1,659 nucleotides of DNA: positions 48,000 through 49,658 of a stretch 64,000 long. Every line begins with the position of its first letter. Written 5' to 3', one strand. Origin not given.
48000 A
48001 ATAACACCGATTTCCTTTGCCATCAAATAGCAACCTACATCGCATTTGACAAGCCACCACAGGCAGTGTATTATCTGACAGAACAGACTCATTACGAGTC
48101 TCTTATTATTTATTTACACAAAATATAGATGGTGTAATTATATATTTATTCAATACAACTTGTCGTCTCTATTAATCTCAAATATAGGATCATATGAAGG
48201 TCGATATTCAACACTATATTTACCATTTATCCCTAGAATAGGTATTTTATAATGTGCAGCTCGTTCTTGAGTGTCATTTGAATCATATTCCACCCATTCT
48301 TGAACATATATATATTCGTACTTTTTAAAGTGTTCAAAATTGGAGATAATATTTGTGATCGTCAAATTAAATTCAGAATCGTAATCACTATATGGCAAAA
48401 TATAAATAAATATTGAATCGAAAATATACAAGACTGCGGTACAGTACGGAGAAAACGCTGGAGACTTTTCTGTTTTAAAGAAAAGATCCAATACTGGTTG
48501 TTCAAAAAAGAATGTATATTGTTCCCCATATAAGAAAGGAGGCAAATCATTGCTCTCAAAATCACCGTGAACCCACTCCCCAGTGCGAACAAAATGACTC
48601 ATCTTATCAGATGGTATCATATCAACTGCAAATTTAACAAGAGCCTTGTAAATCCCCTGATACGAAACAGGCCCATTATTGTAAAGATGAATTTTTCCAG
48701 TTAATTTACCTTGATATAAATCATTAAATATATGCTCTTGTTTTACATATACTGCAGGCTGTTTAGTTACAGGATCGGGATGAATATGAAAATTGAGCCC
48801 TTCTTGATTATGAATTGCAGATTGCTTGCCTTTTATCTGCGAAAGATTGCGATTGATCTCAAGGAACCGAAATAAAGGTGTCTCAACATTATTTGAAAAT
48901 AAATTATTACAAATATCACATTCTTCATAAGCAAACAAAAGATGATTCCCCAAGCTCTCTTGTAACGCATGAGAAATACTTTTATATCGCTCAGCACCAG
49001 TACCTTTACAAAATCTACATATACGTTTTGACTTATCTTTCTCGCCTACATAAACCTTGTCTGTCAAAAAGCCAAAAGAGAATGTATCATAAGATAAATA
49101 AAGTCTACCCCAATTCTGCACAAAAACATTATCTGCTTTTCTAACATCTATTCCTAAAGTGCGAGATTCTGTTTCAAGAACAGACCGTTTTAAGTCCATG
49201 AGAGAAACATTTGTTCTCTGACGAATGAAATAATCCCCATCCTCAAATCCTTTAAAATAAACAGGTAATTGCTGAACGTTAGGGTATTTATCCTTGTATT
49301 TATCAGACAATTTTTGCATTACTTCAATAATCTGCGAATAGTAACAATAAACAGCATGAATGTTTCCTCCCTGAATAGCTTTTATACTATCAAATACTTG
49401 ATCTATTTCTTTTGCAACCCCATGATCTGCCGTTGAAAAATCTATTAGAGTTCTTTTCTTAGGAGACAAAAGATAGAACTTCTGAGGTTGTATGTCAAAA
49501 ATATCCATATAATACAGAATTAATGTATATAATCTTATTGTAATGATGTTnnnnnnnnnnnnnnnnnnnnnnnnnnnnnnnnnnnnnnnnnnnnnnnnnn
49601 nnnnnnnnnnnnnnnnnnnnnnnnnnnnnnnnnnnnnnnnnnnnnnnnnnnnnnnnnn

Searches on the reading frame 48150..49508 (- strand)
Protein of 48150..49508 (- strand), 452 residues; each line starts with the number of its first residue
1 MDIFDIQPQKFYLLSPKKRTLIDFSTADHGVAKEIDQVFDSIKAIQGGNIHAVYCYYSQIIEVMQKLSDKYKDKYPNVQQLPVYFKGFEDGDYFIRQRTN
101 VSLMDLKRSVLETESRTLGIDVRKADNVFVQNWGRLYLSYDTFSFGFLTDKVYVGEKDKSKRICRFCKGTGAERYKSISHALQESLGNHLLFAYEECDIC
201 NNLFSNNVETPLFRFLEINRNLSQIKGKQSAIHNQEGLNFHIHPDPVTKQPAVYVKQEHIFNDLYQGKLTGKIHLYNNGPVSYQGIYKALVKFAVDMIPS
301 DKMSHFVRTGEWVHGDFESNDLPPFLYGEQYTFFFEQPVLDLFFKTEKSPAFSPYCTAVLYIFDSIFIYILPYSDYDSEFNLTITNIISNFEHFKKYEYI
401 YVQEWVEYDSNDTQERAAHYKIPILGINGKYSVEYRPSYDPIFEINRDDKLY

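Call 3: search_protein_families(library=pfam, proteins=[window:48150-49508:-], max_evalue=1)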
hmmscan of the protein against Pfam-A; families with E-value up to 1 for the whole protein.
window:48150-49508:- (452 aa): 1 family
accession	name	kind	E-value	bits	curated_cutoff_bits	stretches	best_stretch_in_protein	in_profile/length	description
PF14279.12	HNH_5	-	7.5e-05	23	27.5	1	164-212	1-51/56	HNH endonuclease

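Call 4: search_protein_families(library=padloc, proteins=[window:48150-49508:-], max_evalue=1)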
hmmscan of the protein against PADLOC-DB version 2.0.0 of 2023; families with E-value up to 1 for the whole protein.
window:48150-49508:- (452 aa): 0 families

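Call 5: search_protein_families(library=ncbifam, proteins=[window:48150-49508:-], max_evalue=1)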
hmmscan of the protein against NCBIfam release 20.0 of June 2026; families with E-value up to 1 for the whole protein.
window:48150-49508:- (452 aa): 0 families

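Call 6: find_homologous_proteins(query=window:48150-49508:-, max_evalue=0.001)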
Query window:48150-49508:- (452 aa): 73 proteins with E <= 0.001 among 2271 candidates.
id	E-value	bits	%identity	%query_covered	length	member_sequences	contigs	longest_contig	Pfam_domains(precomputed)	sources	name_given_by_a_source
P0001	1.7e-286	968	92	100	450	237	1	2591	-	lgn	-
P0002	1.3e-269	913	86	100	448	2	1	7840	-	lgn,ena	-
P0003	1.9e-251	853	80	100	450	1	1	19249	-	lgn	-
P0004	9.1e-244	828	78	99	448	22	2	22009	-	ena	-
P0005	1.4e-241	820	77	99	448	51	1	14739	-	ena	-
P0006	3.9e-240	816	76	99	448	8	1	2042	-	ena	-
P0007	1.8e-230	784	74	99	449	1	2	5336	-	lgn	-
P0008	9.3e-230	781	74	99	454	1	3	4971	-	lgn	-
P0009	2.0e-224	764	71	100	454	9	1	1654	-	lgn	-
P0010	6.1e-219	746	71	99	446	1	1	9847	PF14279.13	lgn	-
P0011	5.6e-215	733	68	100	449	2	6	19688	-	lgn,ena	-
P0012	1.3e-194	666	85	74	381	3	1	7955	-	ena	-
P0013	1.9e-189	649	61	98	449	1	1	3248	-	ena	-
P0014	1.4e-186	639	61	99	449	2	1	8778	-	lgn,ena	-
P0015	5.6e-182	624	59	99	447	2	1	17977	PF14279.13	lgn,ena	-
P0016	3.9e-179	615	58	99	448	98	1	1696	PF14279.13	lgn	-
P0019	1.0e-176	607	59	99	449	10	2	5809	PF14279.13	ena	-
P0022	1.2e-174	600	59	99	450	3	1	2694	PF14279.13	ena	-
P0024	5.0e-166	571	55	99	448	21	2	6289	PF14279.13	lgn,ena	-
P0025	2.2e-165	569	55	99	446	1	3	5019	PF14279.13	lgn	-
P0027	1.8e-163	563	55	99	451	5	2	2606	PF14279.13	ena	-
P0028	3.9e-162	558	53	99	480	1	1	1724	PF14279.13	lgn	-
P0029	4.9e-162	558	54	98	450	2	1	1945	PF14279.13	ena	-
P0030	1.1e-160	554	54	99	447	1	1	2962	PF14279.13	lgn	-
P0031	1.3e-160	554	54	99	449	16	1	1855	PF14279.13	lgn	-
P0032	6.4e-160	551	54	99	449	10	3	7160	PF14279.13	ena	-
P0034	3.0e-159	549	51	98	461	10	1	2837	PF14279.13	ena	-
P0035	5.1e-159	548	54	99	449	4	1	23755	PF14279.13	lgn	-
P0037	1.3e-158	547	53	98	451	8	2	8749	PF14279.13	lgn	-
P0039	4.0e-157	542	52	98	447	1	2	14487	PF14279.13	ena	-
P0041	9.0e-157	541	52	99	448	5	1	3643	PF14279.13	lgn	-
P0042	9.6e-157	541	52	99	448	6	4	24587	PF14279.13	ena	-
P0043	1.7e-156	540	53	99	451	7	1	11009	PF14279.13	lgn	-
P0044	2.4e-156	539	52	99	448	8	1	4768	PF14279.13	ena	-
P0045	2.9e-156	539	54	99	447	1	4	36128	PF14279.13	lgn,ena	-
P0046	5.2e-156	538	55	98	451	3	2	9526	PF14279.13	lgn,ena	-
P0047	2.5e-155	536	53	99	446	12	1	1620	PF14279.13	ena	-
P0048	7.3e-155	535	53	99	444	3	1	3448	PF14279.13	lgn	-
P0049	1.8e-153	530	50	99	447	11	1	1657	PF14279.13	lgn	-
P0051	8.0e-153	528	52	99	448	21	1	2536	PF14279.13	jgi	jgi:hypothetical protein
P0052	4.8e-152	525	52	99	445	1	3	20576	PF14279.13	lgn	-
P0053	6.7e-152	525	57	88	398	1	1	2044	PF14279.13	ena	-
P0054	3.9e-151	522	51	99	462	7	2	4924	PF14279.13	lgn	-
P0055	6.1e-150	518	50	99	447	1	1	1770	PF14279.13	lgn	-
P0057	5.4e-149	515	50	99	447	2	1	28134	PF14279.13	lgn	-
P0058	1.9e-147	510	50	99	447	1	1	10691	PF14279.13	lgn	-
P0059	5.1e-145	502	49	99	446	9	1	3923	PF14279.13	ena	-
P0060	3.7e-144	499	49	98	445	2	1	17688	PF14279.13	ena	-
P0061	3.5e-137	476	48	99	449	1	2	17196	PF14279.13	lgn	-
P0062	3.7e-135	470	57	79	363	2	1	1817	PF14279.13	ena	-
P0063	5.7e-135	469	51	90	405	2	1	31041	PF14279.13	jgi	jgi:hypothetical protein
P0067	1.4e-45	174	30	85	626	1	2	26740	PF14279.13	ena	-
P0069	1.7e-29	121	28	75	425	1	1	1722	PF14279.13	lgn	-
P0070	2.8e-29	121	24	90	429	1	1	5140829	PF14279.13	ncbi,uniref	ncbi:HNH endonuclease [Aquimarina sp. SS2-1]|uniref:HNH endonuclease n=1 Tax=Aquimarina besae TaxID=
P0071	5.5e-25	106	28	66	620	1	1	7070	PF14279.13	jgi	jgi:hypothetical protein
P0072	8.1e-25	106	32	50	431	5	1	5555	PF14279.13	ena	-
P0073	3.1e-15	74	32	39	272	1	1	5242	PF14279.13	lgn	-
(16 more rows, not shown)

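Call 8: search_solved_structures(query=window:48150-49508:-, max_evalue=10, show_alignments=2)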
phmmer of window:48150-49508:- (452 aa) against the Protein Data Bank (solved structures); distinct sequences matched with E-value up to 10: 1.
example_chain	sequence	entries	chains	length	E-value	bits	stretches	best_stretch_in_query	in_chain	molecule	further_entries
2zbc_A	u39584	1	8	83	0.84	11.8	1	35-82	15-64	83aa long hypothetical transcriptional regulator asnC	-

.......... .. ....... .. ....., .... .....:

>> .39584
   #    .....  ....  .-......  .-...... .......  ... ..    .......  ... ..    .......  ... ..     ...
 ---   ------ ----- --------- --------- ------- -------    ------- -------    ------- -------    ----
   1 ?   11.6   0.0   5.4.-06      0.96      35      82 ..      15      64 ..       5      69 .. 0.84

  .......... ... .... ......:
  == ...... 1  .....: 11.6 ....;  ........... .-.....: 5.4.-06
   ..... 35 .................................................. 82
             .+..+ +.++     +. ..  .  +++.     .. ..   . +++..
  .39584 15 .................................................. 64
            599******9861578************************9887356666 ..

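Call 10: find_related_loci(query=A1, collection=genome_contigs, flank=8000)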
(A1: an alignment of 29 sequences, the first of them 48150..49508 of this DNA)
Query A1 (452 aa) in genome_contigs; peptide patterns used: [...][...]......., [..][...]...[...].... (x = any residue, [..] = any of these).
170 stretches matched a pattern; 99 encode a relative of the query (tblastn E <= 1e-3); the best 80 are kept; 80 distinct loci.
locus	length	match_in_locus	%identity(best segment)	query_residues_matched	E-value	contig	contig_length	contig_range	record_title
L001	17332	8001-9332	51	1-444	2e-151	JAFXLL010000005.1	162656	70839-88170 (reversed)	MAG: Bacteroidales bacterium isolate RGIG6522 Sheep_Reticulum-1__c89761, whole genome shotgun sequence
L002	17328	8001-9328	53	2-449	2e-130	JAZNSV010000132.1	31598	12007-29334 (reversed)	MAG: Bacteroidales bacterium isolate T1900044806_TS20190272.MAGScoT_cleanbin_000011 SGB_2756_k141_172226, whole genome s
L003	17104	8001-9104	32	67-443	1e-54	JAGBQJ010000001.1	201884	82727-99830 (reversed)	MAG: Bacteroidales bacterium isolate RGIG9351 Yak_Abomasum-5__c19, whole genome shotgun sequence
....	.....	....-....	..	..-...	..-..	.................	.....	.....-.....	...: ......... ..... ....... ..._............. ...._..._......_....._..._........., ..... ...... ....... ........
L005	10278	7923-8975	31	65-411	4e-45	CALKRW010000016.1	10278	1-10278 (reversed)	MAG TPA_asm: uncultured Porphyromonadaceae bacterium isolate ERR1995254_bin.95_CONCOCT_v1.1_MAG genome assembly, contig:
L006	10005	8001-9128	31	51-443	6e-45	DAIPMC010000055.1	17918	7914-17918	MAG TPA_asm: Prevotella sp. isolate CTOTU40155 NODE_3457_length_17918_cov_2.540055, whole genome shotgun sequence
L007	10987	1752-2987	27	11-420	6e-44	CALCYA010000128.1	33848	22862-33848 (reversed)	MAG TPA_asm: uncultured Bacteroidales bacterium isolate SRR6425826_bin.90_CONCOCT_v1.1_MAG genome assembly, contig: ERZ1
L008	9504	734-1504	36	123-378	2e-42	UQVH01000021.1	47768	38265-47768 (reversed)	uncultured Bacteroidales bacterium isolate UMGS676 genome assembly, contig: NODE_1022_length_47768_cov_10.265986, whole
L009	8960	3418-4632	26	10-412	2e-40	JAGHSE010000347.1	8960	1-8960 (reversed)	MAG: Candidatus Colivivens equi isolate E1_MB2_52 c_000000286507, whole genome shotgun sequence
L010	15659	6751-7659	34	140-448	5e-40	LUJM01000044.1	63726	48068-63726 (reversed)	MAG: Bacteroidales bacterium M2 M2_2157, whole genome shotgun sequence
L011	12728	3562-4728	28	47-443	4e-40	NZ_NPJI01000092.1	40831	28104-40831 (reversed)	Prevotella sp. P2-180 contig92, whole genome shotgun sequence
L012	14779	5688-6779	30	13-377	9e-40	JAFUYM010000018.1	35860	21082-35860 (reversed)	MAG: Bacteroidaceae bacterium isolate RGIG4941 Roe_deer_Rumen-3__c1802, whole genome shotgun sequence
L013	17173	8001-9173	28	61-443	2e-37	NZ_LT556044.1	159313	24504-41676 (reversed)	Leyella lascolaii strain khD1, whole genome shotgun sequence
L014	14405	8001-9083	27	60-412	3e-37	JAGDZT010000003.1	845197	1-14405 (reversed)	MAG: Flavobacteriaceae bacterium isolate FR12bac2 FR12DL_contig_164, whole genome shotgun sequence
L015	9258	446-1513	28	64-426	2e-37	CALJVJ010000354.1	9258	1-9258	MAG: uncultured Saprospiraceae bacterium isolate H3_Bin_Bin_212_1_1 genome assembly, contig: c_000000827328, whole genom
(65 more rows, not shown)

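Call 11: find_related_loci(query=A1, collection=metagenome_contigs, flank=8000)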
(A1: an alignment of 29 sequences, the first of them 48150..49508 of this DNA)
Query A1 (452 aa) in metagenome_contigs; peptide patterns used: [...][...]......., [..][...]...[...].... (x = any residue, [..] = any of these).
366 stretches matched a pattern; 298 encode a relative of the query (tblastn E <= 1e-3); the best 80 are kept; 80 distinct loci.
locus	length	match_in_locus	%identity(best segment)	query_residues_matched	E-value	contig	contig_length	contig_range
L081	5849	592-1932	77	1-447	0e+0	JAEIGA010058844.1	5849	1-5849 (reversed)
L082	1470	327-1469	84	1-381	0e+0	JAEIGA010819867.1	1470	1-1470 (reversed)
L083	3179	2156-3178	72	1-341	0e+0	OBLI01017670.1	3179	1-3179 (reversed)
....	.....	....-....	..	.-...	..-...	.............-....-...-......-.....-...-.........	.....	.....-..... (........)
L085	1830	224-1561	53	1-447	1e-173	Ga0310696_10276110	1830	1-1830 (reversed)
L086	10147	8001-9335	52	2-447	6e-156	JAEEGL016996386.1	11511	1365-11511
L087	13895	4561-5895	48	2-447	6e-147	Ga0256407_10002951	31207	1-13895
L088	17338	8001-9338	53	1-447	4e-162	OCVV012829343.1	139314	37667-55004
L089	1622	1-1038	54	101-447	3e-134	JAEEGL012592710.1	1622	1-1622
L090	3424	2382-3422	52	1-348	3e-127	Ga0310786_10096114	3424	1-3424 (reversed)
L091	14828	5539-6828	32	10-445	3e-71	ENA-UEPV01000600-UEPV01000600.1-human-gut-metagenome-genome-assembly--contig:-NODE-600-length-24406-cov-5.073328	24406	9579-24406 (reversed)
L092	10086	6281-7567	32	10-445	4e-70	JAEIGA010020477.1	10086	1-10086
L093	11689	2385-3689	30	1-443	9e-59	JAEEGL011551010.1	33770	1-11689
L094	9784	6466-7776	30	1-443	3e-58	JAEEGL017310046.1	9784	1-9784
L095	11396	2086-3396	31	1-443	8e-58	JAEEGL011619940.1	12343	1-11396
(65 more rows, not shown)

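Call 16: find_encoding_contigs(protein=P0003, flank=6000, max_places=3)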
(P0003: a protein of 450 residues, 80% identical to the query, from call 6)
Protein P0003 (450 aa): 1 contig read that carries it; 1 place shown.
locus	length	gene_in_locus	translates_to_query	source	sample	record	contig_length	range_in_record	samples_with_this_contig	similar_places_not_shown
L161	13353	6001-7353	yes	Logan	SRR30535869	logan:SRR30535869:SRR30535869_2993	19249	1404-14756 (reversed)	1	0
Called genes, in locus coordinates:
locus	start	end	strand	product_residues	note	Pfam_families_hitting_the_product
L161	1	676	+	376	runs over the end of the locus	PF02222:ATP-grasp (faint), PF02655:ATP-grasp_3, PF02786:CPSase_L_D2, PF07478:Dala_Dala_lig_C, PF13535:ATP-grasp_4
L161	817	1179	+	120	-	-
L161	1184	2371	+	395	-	PF13175:AAA_15, PF13304:AAA_21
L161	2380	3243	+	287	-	PF14491:DUF4435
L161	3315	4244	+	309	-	PF00535:Glycos_transf_2, PF13641:Glyco_tranf_2_3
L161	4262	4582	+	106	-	PF01909:NTP_transf_2, PF18765:Polbeta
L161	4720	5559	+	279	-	PF00535:Glycos_transf_2, PF10111:Glyco_tranf_2_2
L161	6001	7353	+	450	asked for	-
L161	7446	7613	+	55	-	-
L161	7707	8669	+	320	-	PF00535:Glycos_transf_2, PF10111:Glyco_tranf_2_2, PF13506:Glyco_transf_21 (weak), PF13641:Glyco_tranf_2_3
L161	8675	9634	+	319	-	PF00535:Glycos_transf_2 (faint), PF13641:Glyco_tranf_2_3 (faint)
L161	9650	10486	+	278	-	PF04991:LicD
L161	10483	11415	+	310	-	PF01501:Glyco_transf_8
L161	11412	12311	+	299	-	PF00535:Glycos_transf_2 (weak)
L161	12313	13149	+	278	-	-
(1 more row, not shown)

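Call 17: find_encoding_contigs(protein=P0004, flank=6000, max_places=3)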
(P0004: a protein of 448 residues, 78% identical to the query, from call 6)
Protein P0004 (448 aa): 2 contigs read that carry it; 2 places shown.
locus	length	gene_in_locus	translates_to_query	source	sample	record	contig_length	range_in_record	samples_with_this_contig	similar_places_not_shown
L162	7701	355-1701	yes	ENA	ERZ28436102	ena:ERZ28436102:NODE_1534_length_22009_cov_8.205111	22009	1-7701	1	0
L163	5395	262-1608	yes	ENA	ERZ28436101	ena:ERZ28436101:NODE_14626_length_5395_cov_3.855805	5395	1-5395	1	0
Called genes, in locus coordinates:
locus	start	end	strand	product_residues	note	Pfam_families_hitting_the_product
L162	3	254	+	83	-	?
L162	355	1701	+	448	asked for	-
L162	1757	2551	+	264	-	-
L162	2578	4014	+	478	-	PF03235:GmrSD_N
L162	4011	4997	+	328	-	PF02463:SMC_N (weak), PF13175:AAA_15, PF13476:AAA_23, PF13304:AAA_21, PF13175:AAA_15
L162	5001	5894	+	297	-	-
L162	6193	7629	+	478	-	PF01943:Polysacc_synt, PF13440:Polysacc_synt_3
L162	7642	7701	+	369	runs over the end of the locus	PF00155:Aminotran_1_2 (weak), PF01041:DegT_DnrJ_EryC1, PF01212:Beta_elim_lyase (weak)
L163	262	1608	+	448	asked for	-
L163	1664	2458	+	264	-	-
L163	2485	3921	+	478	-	PF03235:GmrSD_N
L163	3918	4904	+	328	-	PF02463:SMC_N (weak), PF13175:AAA_15, PF13476:AAA_23, PF13304:AAA_21, PF13175:AAA_15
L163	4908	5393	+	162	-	?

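Call 18: find_encoding_contigs(protein=P0011, flank=6000, max_places=4)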
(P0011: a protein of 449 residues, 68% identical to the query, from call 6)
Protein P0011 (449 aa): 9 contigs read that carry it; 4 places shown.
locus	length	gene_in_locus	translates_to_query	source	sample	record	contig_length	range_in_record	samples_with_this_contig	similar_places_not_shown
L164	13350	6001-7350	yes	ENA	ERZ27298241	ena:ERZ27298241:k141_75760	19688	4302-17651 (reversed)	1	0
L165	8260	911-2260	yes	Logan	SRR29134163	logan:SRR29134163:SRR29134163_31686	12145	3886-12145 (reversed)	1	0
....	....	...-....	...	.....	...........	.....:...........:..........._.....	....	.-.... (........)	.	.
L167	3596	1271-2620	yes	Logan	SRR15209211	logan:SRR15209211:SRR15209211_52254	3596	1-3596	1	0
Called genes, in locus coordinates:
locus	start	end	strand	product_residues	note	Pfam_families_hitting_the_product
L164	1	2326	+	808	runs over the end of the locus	PF02706:Wzz, PF13807:GNVR, PF01656:CbiA (weak), PF10609:ParA (weak), PF13614:AAA_31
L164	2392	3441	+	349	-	PF01073:3Beta_HSD, PF01370:Epimerase, PF02719:Polysacc_synt_2, PF04321:RmlD_sub_bind (faint), PF07993:NAD_binding_4, PF16363:GDP_Man_Dehyd, PF13460:NAD_binding_10, PF08485:Polysacc_syn_2C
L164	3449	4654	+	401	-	PF01370:Epimerase, PF14667:Polysacc_synt_C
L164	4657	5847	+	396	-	PF02350:Epimerase_2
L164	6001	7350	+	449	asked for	-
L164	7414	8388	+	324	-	PF05368:NmrA, PF01073:3Beta_HSD, PF01370:Epimerase, PF02719:Polysacc_synt_2, PF04321:RmlD_sub_bind (faint), PF07993:NAD_binding_4 (weak), PF13460:NAD_binding_10, PF16363:GDP_Man_Dehyd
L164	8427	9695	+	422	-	PF03721:UDPG_MGDP_dh_N, PF00984:UDPG_MGDP_dh, PF03720:UDPG_MGDP_dh_C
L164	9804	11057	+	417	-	PF13439:Glyco_transf_4 (weak), PF13692:Glyco_trans_1_4, PF00534:Glycos_transf_1, PF20706:GT4-conflict (weak)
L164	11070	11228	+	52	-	-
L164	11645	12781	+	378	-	PF00534:Glycos_transf_1 (weak), PF13692:Glyco_trans_1_4 (weak)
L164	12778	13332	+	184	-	PF25084:LbH_EIF2B (faint), PF00132:Hexapep (weak)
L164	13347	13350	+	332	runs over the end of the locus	-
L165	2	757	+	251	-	?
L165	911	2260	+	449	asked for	-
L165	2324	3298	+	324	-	PF05368:NmrA, PF01073:3Beta_HSD, PF01370:Epimerase, PF02719:Polysacc_synt_2, PF04321:RmlD_sub_bind (faint), PF07993:NAD_binding_4 (weak), PF13460:NAD_binding_10, PF16363:GDP_Man_Dehyd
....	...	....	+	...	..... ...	-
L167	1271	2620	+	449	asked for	-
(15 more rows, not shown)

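Call 19: search_protein_representatives(protein=window:48150-49508:-)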
Query: 452 residues. Proteins with E-value up to 0.001 (for the whole library): 1596; up to 1e-10: 656; up to 1e-30: 60. The best 150 are listed.
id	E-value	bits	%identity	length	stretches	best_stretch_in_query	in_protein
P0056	1.4e-149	515.5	51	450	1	1-445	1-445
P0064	1.4e-130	452.8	66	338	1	1-304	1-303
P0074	5.9e-88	312.3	53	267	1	184-447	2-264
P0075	4.3e-69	250.1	74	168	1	1-148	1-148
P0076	9.3e-69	249.0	35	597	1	22-446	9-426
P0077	6.8e-67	242.9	34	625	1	10-444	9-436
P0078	5.4e-61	223.4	54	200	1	251-444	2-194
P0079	3.1e-56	207.7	31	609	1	7-446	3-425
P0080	5.7e-56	206.9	31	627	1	4-444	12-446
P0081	4.4e-55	203.9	30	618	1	5-443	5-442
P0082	2.6e-52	194.8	30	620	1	9-443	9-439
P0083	1.1e-51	192.8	35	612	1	60-392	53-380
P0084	3.9e-51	190.9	32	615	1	65-444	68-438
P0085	9.4e-50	186.4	31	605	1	10-415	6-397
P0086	3.0e-47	178.1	34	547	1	66-414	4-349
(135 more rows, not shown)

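Call 20: find_encoding_contigs(protein=P0002, flank=6000, max_places=3)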
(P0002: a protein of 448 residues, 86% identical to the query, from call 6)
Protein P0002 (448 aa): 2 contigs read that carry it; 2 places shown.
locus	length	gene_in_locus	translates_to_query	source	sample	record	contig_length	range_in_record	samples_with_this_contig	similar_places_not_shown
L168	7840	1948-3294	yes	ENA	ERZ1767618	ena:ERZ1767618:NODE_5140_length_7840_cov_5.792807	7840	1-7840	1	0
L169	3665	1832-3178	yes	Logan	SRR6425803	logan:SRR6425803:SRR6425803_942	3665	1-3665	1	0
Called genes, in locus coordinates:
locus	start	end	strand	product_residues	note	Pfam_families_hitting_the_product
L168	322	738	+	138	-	-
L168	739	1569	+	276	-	-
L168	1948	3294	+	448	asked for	-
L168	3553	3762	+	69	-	-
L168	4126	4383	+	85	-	-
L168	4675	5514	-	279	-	-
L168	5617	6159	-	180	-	-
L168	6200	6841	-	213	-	PF08843:AbiEii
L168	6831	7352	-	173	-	PF01381:HTH_3 (faint), PF21956:DUF6922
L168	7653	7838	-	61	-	?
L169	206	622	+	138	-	-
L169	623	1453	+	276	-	-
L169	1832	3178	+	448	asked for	-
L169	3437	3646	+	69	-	-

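Call 21: find_encoding_contigs(protein=P0001, flank=6000, max_places=4)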
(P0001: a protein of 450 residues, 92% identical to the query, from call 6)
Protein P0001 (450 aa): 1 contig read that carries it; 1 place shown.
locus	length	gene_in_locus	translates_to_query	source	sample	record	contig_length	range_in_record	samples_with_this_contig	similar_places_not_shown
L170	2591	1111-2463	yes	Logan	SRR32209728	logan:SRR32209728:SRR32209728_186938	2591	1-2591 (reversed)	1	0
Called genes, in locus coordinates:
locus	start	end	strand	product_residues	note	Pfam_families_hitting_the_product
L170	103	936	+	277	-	PF23947:DUF7281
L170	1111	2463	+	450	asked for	-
